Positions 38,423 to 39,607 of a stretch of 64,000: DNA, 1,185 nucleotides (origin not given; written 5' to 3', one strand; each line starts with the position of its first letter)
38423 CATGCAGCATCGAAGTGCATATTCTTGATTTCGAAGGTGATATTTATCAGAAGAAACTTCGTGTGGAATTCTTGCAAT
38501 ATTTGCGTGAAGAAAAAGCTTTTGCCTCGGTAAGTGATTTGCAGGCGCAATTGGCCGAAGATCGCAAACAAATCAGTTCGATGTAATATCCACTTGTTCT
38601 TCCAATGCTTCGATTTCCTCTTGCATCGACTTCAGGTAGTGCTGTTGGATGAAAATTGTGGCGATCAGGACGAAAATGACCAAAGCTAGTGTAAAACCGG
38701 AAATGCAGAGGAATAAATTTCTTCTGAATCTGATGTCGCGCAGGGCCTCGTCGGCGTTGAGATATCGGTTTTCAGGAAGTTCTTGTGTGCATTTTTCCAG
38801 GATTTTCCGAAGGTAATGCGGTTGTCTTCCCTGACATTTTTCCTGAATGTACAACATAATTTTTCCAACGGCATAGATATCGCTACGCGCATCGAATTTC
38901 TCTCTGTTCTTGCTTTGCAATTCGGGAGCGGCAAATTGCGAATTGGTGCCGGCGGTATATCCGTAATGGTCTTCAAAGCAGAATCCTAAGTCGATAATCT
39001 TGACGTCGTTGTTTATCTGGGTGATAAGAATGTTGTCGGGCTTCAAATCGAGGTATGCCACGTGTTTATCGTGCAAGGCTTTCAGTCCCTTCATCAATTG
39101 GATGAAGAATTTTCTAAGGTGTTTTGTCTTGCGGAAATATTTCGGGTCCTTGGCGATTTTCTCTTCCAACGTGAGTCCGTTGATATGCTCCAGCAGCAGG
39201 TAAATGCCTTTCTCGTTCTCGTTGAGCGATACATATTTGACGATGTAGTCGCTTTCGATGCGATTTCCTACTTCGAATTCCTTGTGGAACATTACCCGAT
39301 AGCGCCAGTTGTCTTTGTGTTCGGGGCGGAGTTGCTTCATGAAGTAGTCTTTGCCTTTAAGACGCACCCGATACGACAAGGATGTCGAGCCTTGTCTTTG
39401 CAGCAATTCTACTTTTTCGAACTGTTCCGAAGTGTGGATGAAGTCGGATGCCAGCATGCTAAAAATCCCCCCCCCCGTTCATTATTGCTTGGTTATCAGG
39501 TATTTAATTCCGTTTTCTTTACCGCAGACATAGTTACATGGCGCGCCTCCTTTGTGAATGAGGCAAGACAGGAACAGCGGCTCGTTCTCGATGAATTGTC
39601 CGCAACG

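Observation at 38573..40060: AT-richer two-gene module: 192-aa unknown protein plus tail-anchored non-RD Ser/Thr kinase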

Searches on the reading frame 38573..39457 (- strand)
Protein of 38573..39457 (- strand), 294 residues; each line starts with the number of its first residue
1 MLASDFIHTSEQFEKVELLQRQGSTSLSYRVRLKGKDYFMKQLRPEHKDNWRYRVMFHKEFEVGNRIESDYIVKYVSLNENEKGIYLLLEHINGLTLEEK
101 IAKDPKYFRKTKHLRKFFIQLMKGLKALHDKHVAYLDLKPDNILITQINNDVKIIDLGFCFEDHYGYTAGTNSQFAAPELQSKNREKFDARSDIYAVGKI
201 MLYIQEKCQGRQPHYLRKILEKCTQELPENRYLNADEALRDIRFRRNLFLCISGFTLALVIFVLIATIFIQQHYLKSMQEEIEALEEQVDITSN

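Call 4: search_protein_families(library=pfam, proteins=[window:38573-39457:-], max_evalue=1)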
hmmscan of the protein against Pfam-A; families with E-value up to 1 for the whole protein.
window:38573-39457:- (294 aa): 5 families
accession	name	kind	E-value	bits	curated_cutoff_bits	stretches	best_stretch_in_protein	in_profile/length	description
PF00069.31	Pkinase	-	3.8e-29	102.3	31.7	1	22-204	9-190/263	Protein kinase domain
PF07714.23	PK_Tyr_Ser-Thr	-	1.9e-14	54.1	23.1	1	39-212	32-205/258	Protein tyrosine and serine/threonine kinase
PF10707.15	YrbL-PhoP_reg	-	0.00069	19.8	31.5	1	63-151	56-143/185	PhoP regulatory network protein YrbL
PF13095.12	FTA2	-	0.025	14.7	30.2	1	6-53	16-63/214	Kinetochore Sim4 complex subunit FTA2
PF14161.11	FAM110_N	-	0.21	12.3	22.2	0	24-48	10-34/115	Centrosome-associated N terminus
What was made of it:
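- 38573..39457 (-): Hanks-type non-RD Ser/Thr kinase, 294 aa. The kinase domain (aa ~14-245) is cytoplasmic. The protein is anchored by one C-terminal TM helix. Pfam Pkinase 102 bits, E = 3.8e-29 (call 4).
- On Hanks-type (eukaryotic-like) Ser/Thr protein kinase, Pfam PF00069: 102.3 bits against a cut-off of 31.7; E = 3.8e-29; aa 22-204 (call 4).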

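Call 5: search_protein_families(library=ncbifam, proteins=[window:38573-39457:-], max_evalue=1)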
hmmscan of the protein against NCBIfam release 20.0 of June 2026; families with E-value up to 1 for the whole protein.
window:38573-39457:- (294 aa): 18 families
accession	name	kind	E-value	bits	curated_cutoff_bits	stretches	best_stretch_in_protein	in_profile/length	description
NF033483.0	PknB_PASTA_kin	equivalog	4.1e-20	72.3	450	1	40-214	37-208/563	Stk1 family PASTA domain-containing Ser/Thr kinase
NF038150.1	lanthi_synth_IV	equivalog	3.3e-16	58.8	650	1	53-238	235-418/851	class IV lanthionine synthetase LanL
NF047741.1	antiphage_MADS6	equivalog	1.7e-15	56.6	460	2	18-133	502-612/612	methylation-associated defense system protein kinase MAD6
NF033442.0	BREX_PglW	equivalog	1.9e-12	45.8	990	1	56-215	554-711/1391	BREX system serine/threonine kinase PglW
TIGR03903.1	TOMM_kin_cyc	equivalog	8.3e-12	43.8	705.75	1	39-202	7-180/1267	TOMM system kinase/cyclase fusion protein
NF052427.1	StpK7MSMEG_1200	equivalog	2.1e-11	43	900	1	40-213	37-208/601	serine/threonine protein kinase StpK7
NF038151.1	lanthi_synth_III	equivalog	6.5e-10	38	575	1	68-231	282-452/833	class III lanthionine synthetase LanKC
NF043056.1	T4SS_LegK1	equivalog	7.7e-10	38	550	1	79-204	148-283/516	Dot/Icm T4SS effector kinase LegK1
NF058632.1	SerThrKinPrkT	equivalog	1.6e-07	30.6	280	1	85-159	95-164/322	serine/threonine protein kinase PrkT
NF009651.0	PRK13184.1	equivalog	3.9e-05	21.8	839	1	40-160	32-160/932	serine/threonine-protein kinase PknD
NF011460.0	PRK14879.1-1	equivalog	4e-05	22.9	199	1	85-159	86-156/232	Kae1-associated kinase Bud32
TIGR03724.2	arch_bud32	equivalog_domain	0.0024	17.4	125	1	85-163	68-134/193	KEOPS complex kinase/ATPase Bud32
NF053615.1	SerThrKinAfsKStmc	equivalog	0.0038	15.9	1300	1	24-203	25-205/809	protein serine/threonine kinase AfsK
NF040671.1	PLuB_AAA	exception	0.0069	13.8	999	1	118-205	109-197/1256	PLuB system helicase-like protein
NF041408.1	XopAU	subfamily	0.013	15.1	450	1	56-202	263-412/498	XopAU family type III secretion system effector serine/threonine kinase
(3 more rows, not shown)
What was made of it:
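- On MADS defence system: NCBIfam MADS6 gives 56.6 bits against a cut-off of 460 (call 5).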

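Call 6: search_protein_families(library=padloc, proteins=[window:38573-39457:-], max_evalue=1)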
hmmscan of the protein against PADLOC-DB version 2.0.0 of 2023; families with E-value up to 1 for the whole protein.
window:38573-39457:- (294 aa): 34 families (the best 25 are shown)
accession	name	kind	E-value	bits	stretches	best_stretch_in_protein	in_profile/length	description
PDLC04047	PD-T4-6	-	2.3e-28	97.2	1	29-228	27-230/327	-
PDLC04138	mad6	-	7.3e-28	95.8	1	11-204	51-249/659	mads_6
PDLC03920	MkoA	-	4.8e-23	79.4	1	21-243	16-275/1112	-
PDLC04042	PD-T4-6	-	8.2e-23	79.5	1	33-229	32-227/292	-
PDLC04056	PD-T4-6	-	4.3e-21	73.5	1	23-205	16-204/415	-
PDLC04053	PD-T4-6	-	1.7e-20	71.8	1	40-227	39-224/311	-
PDLC04060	PD-T4-6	-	3.4e-19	67.1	1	40-202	38-200/486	-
PDLC04054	PD-T4-6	-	6.7e-19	66.5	1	39-214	39-213/347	-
PDLC04059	PD-T4-6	-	1.9e-18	64.8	1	27-217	21-219/433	-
PDLC02375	Stk2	-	2.3e-18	64.2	1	34-242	144-351/500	-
PDLC04049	PD-T4-6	-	1.1e-17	62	1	22-204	24-215/442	-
PDLC04046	PD-T4-6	-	1.3e-17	62.1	1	22-216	23-225/427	-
PDLC04048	PD-T4-6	-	2.6e-17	61.2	1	32-203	33-203/354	-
PDLC04044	PD-T4-6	-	1.8e-16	58.3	2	78-204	109-232/372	-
PDLC04045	PD-T4-6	-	5.4e-16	56.5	1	13-204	35-239/350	-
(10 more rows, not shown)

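Call 8: find_homologous_proteins(query=window:38573-39457:-)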
Query window:38573-39457:- (294 aa): 496 proteins with E <= 0.001 among 1501 candidates; the best 120 are listed.
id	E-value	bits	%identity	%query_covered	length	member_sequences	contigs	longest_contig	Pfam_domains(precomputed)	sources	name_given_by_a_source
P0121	1.1e-187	640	97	100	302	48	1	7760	PF07714.24,PF00069.32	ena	-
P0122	8.0e-86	306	55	89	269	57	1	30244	PF07714.24,PF00069.32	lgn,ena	-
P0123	5.6e-84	300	51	89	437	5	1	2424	PF07714.24,PF00069.32,PF13306.13,PF13855.13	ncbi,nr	ncbi:MAG: leucine-rich repeat protein, partial [Bacteroidaceae bacterium]|nr:leucine-rich repeat pro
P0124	1.5e-82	295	49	90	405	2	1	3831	PF07714.24,PF00069.32,PF13306.13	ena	-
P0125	2.1e-80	288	52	82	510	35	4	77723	PF07714.24,PF00069.32,PF13306.13,PF13855.13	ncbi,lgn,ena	-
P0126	1.5e-79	285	47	92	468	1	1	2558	PF07714.24,PF00069.32,PF13306.13,PF13855.13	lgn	-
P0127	3.9e-79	284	54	78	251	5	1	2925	PF07714.24,PF00069.32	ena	-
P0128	1.3e-77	279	54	75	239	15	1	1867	PF07714.24,PF00069.32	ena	-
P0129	5.9e-73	263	43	90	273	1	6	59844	PF07714.24,PF00069.32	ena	-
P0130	1.9e-67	245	45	82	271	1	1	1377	PF07714.24,PF00069.32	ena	-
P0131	1.0e-64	236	44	91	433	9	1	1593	PF07714.24,PF00069.32,PF13306.13,PF01636.30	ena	-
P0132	3.9e-63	231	43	84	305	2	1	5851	PF06293.21,PF07714.24,PF00069.32,PF03109.23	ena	-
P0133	6.3e-60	221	51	68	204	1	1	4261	PF07714.24,PF00069.32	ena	-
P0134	5.2e-57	211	41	96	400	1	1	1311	PF07714.24,PF00069.32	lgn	-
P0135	1.8e-56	209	41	96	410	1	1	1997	PF07714.24,PF00069.32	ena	-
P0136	2.5e-56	209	41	96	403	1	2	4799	PF07714.24,PF00069.32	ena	-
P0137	4.8e-56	208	39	96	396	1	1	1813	PF07714.24,PF00069.32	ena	-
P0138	5.1e-56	208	42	86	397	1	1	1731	PF07714.24,PF00069.32,PF03109.23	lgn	-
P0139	8.1e-56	207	40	99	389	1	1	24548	PF07714.24,PF00069.32,PF13306.13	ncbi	-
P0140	9.6e-56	207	42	86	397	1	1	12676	PF07714.24,PF00069.32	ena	-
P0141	2.2e-55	206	42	86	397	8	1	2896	PF07714.24,PF00069.32,PF03109.23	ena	-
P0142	2.6e-55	206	42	86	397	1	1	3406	PF07714.24,PF00069.32,PF03109.23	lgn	-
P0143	3.2e-55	205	41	92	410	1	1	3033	PF07714.24,PF00069.32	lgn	-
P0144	3.5e-55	205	41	96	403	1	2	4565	PF07714.24,PF00069.32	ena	-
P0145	3.6e-55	205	40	96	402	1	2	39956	PF07714.24,PF00069.32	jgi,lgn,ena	-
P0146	4.1e-55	205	41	86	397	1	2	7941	PF07714.24,PF00069.32,PF03109.23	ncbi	-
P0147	4.1e-55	205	39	99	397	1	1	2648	PF07714.24,PF00069.32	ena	-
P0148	4.5e-55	205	41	93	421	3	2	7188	PF07714.24,PF00069.32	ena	-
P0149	5.1e-55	205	41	97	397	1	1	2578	PF07714.24,PF00069.32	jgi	-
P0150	5.5e-55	205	57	53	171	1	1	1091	PF07714.24,PF00069.32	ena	-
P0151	5.8e-55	204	39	99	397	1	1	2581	PF07714.24,PF00069.32,PF03109.23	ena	-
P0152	5.9e-55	204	39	96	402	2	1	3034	PF07714.24,PF00069.32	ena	-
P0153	6.0e-55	204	42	86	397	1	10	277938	PF07714.24,PF00069.32,PF03109.23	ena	-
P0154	6.4e-55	204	42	89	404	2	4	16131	PF07714.24,PF00069.32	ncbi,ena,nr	ncbi:MAG: serine/threonine protein kinase [Paludibacteraceae bacterium]|nr:serine/threonine protein 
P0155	6.5e-55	204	40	97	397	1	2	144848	PF07714.24,PF00069.32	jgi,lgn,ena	-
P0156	7.5e-55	204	40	97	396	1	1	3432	PF07714.24,PF00069.32,PF03109.23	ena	-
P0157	7.6e-55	204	39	99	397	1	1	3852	PF07714.24,PF00069.32,PF03109.23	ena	-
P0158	8.0e-55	204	39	99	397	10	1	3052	PF07714.24,PF00069.32,PF03109.23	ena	-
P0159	8.1e-55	204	41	86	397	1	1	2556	PF07714.24,PF00069.32,PF03109.23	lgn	-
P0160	8.1e-55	204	42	86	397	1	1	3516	PF07714.24,PF00069.32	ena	-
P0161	8.2e-55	204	40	86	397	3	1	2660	PF07714.24,PF00069.32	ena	-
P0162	8.7e-55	204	43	85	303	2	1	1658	PF07714.24,PF00069.32,PF03109.23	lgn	-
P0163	8.9e-55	204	39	99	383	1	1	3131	PF07714.24,PF00069.32,PF03109.23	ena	-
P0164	9.6e-55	204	43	89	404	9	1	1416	PF07714.24,PF00069.32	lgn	-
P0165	9.6e-55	204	41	86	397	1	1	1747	PF07714.24,PF00069.32,PF03109.23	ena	-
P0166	9.8e-55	204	42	86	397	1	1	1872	PF07714.24,PF00069.32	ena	-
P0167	9.8e-55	204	42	86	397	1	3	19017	PF07714.24,PF00069.32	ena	-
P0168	9.8e-55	204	39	99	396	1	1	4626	PF07714.24,PF00069.32,PF03109.23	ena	-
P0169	9.9e-55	204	39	99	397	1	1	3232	PF07714.24,PF00069.32,PF03109.23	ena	-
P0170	9.9e-55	204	39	99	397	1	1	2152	PF07714.24,PF00069.32,PF03109.23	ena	-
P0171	9.9e-55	204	39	99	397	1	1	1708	PF07714.24,PF00069.32,PF03109.23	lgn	-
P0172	9.9e-55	204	39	99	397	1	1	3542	PF07714.24,PF00069.32,PF03109.23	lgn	-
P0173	9.9e-55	204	39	99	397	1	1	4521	PF07714.24,PF00069.32,PF03109.23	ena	-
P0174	9.9e-55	204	39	99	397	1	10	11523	PF07714.24,PF00069.32,PF03109.23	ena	-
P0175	1.0e-54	204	43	85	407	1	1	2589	PF07714.24,PF00069.32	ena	-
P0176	1.0e-54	204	39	99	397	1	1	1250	PF07714.24,PF00069.32,PF03109.23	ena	-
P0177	1.1e-54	204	42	85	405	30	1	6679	PF07714.24,PF00069.32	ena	-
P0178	1.1e-54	203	58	54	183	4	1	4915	PF07714.24,PF00069.32,PF01636.30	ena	-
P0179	1.1e-54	203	43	85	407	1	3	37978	PF07714.24,PF00069.32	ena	-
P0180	1.3e-54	203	41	86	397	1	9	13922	PF07714.24,PF00069.32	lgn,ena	-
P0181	1.4e-54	203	42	86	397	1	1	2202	PF07714.24,PF00069.32,PF03109.23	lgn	-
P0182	1.4e-54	203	41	95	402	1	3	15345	PF07714.24,PF00069.32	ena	-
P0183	1.4e-54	203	41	86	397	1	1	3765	PF07714.24,PF00069.32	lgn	-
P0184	1.5e-54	203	40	96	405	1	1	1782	PF07714.24,PF00069.32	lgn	-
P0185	1.5e-54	203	41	86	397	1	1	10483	PF07714.24,PF00069.32,PF03109.23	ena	-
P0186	1.5e-54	203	41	86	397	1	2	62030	PF07714.24,PF00069.32,PF03109.23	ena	-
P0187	1.6e-54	203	41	86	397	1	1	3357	PF07714.24,PF00069.32,PF03109.23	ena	-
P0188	1.6e-54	203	41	86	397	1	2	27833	PF07714.24,PF00069.32,PF03109.23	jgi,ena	-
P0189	1.6e-54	203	41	86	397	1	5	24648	PF07714.24,PF00069.32,PF03109.23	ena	-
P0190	1.6e-54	203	41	86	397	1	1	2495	PF07714.24,PF00069.32,PF03109.23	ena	-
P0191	1.8e-54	203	42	86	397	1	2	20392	PF07714.24,PF00069.32,PF03109.23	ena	-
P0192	1.9e-54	203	41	86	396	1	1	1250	PF07714.24,PF00069.32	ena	-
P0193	1.9e-54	203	38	99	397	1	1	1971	PF07714.24,PF00069.32,PF03109.23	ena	-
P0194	2.0e-54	203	41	95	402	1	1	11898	PF07714.24,PF00069.32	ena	-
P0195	2.1e-54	203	39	96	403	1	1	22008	PF07714.24,PF00069.32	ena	-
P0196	2.2e-54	203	41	96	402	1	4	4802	PF07714.24,PF00069.32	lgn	-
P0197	2.3e-54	202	42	85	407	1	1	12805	PF07714.24,PF00069.32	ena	-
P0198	2.4e-54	202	41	86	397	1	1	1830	PF07714.24,PF00069.32,PF03109.23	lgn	-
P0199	2.6e-54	202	43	85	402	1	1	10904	PF07714.24,PF00069.32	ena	-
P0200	2.8e-54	202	41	86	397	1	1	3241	PF07714.24,PF00069.32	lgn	-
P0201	2.9e-54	202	42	85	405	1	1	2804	PF07714.24,PF00069.32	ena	-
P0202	3.2e-54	202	40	96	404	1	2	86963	PF07714.24,PF00069.32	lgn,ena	-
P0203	3.4e-54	202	41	96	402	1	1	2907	PF07714.24,PF00069.32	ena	-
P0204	3.5e-54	202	39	99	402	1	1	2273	PF07714.24,PF00069.32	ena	-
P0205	3.5e-54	202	41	96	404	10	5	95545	PF07714.24,PF00069.32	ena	-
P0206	3.5e-54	202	43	85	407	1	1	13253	PF07714.24,PF00069.32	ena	-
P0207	3.6e-54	202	41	85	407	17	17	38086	PF07714.24,PF00069.32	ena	-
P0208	4.2e-54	202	42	89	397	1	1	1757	PF07714.24,PF00069.32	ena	-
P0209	4.3e-54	202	41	86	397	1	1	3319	PF07714.24,PF00069.32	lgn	-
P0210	4.3e-54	202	39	96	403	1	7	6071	PF07714.24,PF00069.32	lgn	-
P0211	4.4e-54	202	41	86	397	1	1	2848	PF07714.24,PF00069.32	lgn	-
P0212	4.8e-54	201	41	86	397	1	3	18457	PF07714.24,PF00069.32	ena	-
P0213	4.9e-54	201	42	89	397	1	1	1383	PF07714.24,PF00069.32,PF03109.23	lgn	-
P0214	5.1e-54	201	41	86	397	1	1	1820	PF07714.24,PF00069.32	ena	-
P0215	5.9e-54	201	38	99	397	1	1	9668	PF07714.24,PF00069.32,PF03109.23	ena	-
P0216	6.1e-54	201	41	86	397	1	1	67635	PF07714.24,PF00069.32,PF03109.23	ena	-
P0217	6.2e-54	201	42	85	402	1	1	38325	PF07714.24,PF00069.32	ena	-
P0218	6.5e-54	201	41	86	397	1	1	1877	PF07714.24,PF00069.32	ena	-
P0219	6.6e-54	201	41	86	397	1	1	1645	PF07714.24,PF00069.32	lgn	-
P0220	6.6e-54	201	41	86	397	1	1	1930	PF07714.24,PF00069.32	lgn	-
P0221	6.7e-54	201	41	86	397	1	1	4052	PF07714.24,PF00069.32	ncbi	-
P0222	7.2e-54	201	41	86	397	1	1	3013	PF07714.24,PF00069.32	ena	-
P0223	7.4e-54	201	41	86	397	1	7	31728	PF07714.24,PF00069.32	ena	-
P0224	7.5e-54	201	41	86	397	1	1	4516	PF07714.24,PF00069.32,PF03109.23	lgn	-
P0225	7.5e-54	201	42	85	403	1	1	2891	PF07714.24,PF00069.32,PF03109.23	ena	-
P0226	7.6e-54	201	41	86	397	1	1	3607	PF07714.24,PF00069.32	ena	-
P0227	8.3e-54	201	41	85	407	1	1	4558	PF07714.24,PF00069.32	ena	-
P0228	1.0e-53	200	42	85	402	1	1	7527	PF07714.24,PF00069.32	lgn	-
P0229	1.0e-53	200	39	99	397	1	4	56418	PF07714.24,PF00069.32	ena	-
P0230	1.1e-53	200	41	85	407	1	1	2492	PF07714.24,PF00069.32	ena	-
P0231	1.2e-53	200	39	99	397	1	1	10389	PF07714.24,PF00069.32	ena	-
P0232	1.2e-53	200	41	86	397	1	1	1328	PF07714.24,PF00069.32,PF03109.23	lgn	-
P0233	1.2e-53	200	41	86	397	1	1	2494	PF07714.24,PF00069.32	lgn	-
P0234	1.2e-53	200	41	86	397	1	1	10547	PF07714.24,PF00069.32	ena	-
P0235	1.3e-53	200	41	86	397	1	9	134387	PF07714.24,PF00069.32,PF03109.23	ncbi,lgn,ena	-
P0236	1.3e-53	200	41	86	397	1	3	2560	PF07714.24,PF00069.32,PF03109.23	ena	-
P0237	1.4e-53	200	39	99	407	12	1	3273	PF07714.24,PF00069.32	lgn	-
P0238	1.4e-53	200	39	99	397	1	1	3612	PF07714.24,PF00069.32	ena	-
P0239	1.4e-53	200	38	99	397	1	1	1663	PF07714.24,PF00069.32,PF03109.23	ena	-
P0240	1.4e-53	200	38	99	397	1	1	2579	PF07714.24,PF00069.32,PF03109.23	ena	-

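Call 30: find_encoding_contigs(protein=P0121, flank=6000, max_places=4)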
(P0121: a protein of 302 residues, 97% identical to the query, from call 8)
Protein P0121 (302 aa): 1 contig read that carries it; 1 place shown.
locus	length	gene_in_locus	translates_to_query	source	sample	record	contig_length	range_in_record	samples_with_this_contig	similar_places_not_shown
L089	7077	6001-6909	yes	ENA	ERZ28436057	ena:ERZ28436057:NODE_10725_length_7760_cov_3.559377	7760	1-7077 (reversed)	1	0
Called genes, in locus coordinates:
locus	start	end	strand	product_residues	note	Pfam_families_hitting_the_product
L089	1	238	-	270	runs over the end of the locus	PF00753:Lactamase_B (weak), PF12706:Lactamase_B_2 (weak), PF23023:Anti-Pycsar_Apyc1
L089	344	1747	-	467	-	PF01336:tRNA_anti-codon, PF00152:tRNA-synt_2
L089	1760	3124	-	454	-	-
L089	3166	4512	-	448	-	PF00206:Lyase_1, PF08328:ASL_C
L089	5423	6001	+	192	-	-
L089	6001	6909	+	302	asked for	PF00069:Pkinase, PF07714:PK_Tyr_Ser-Thr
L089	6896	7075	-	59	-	?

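Call 47: find_encoding_contigs(protein=P0235, flank=4000, max_places=2)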
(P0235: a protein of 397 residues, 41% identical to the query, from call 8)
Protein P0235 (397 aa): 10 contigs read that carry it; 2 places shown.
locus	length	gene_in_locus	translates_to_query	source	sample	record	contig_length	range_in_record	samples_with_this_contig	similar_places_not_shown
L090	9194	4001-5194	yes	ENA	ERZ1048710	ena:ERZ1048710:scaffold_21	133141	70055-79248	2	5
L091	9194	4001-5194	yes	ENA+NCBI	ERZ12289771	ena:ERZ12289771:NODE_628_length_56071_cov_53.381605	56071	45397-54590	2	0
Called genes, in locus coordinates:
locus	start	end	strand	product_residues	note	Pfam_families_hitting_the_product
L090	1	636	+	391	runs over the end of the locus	PF00534:Glycos_transf_1, PF13692:Glyco_trans_1_4, PF13524:Glyco_trans_1_2 (weak)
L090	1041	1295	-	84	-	-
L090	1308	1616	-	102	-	PF13744:HTH_37 (weak), PF01381:HTH_3, PF13443:HTH_26 (weak)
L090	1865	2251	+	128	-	PF18291:HU-HIG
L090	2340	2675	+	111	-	-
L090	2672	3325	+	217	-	PF08843:AbiEii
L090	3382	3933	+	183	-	-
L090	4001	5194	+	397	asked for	PF00069:Pkinase, PF03109:ABC1 (weak), PF07714:PK_Tyr_Ser-Thr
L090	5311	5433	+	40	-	-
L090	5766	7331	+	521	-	PF04055:Radical_SAM, PF13186:SPASM (weak)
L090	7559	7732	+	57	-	-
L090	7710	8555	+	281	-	-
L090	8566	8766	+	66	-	-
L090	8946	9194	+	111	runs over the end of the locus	-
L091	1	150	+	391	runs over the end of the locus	PF00534:Glycos_transf_1, PF13692:Glyco_trans_1_4, PF13524:Glyco_trans_1_2 (weak)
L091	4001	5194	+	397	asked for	PF00069:Pkinase, PF03109:ABC1 (weak), PF07714:PK_Tyr_Ser-Thr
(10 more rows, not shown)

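Call 48: find_encoding_contigs(protein=P0129, flank=4000, max_places=2)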
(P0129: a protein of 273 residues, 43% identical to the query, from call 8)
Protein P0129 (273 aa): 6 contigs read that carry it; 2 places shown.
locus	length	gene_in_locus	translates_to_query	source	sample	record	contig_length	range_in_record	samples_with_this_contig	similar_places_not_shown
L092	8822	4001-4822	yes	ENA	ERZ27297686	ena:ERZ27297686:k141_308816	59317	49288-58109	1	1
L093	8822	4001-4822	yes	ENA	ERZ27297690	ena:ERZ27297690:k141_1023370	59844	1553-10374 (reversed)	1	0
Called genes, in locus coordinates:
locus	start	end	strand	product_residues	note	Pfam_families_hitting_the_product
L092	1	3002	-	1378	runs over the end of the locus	PF18998:Flg_new_2 (faint), PF13306:LRR_5, PF09479:Flg_new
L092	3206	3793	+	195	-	-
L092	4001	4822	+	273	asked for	PF00069:Pkinase, PF07714:PK_Tyr_Ser-Thr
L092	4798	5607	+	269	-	PF13306:LRR_5, PF13855:LRR_8 (faint), PF13306:LRR_5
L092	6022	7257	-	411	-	PF13173:AAA_14, PF13635:DUF4143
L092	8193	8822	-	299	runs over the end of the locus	PF01113:DapB_N (weak), PF01408:GFO_IDH_MocA, PF02629:CoA_binding (weak), PF16654:DAPDH_C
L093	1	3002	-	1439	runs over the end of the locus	PF18998:Flg_new_2 (faint), PF13306:LRR_5, PF09479:Flg_new, PF16561:AMPK1_CBM (faint), PF09479:Flg_new (weak)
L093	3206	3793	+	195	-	-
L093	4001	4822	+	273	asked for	PF00069:Pkinase, PF07714:PK_Tyr_Ser-Thr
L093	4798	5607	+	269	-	PF13306:LRR_5, PF13855:LRR_8 (faint), PF13306:LRR_5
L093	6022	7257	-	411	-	PF13173:AAA_14, PF13635:DUF4143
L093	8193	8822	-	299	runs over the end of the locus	PF01113:DapB_N (weak), PF01408:GFO_IDH_MocA, PF02629:CoA_binding (weak), PF16654:DAPDH_C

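Call 49: find_encoding_contigs(protein=P0202, flank=4000, max_places=2)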
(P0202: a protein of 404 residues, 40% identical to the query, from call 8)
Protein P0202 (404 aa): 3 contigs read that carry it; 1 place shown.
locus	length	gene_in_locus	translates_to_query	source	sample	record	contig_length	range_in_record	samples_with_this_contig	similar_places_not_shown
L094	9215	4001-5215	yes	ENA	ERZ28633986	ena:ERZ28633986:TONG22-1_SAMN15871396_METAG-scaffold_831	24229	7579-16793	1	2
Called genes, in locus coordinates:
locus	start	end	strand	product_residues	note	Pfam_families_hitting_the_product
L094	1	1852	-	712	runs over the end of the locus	PF08800:BT4734-like_N, PF05272:VapE-like_dom, PF19263:DUF5906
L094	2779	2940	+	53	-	-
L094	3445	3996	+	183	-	-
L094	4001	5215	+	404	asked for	PF00069:Pkinase, PF07714:PK_Tyr_Ser-Thr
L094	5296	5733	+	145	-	-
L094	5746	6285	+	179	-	PF13306:LRR_5 (weak)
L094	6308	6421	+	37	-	-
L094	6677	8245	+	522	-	PF04055:Radical_SAM, PF13186:SPASM (weak)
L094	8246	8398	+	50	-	-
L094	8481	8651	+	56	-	-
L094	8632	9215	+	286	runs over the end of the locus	-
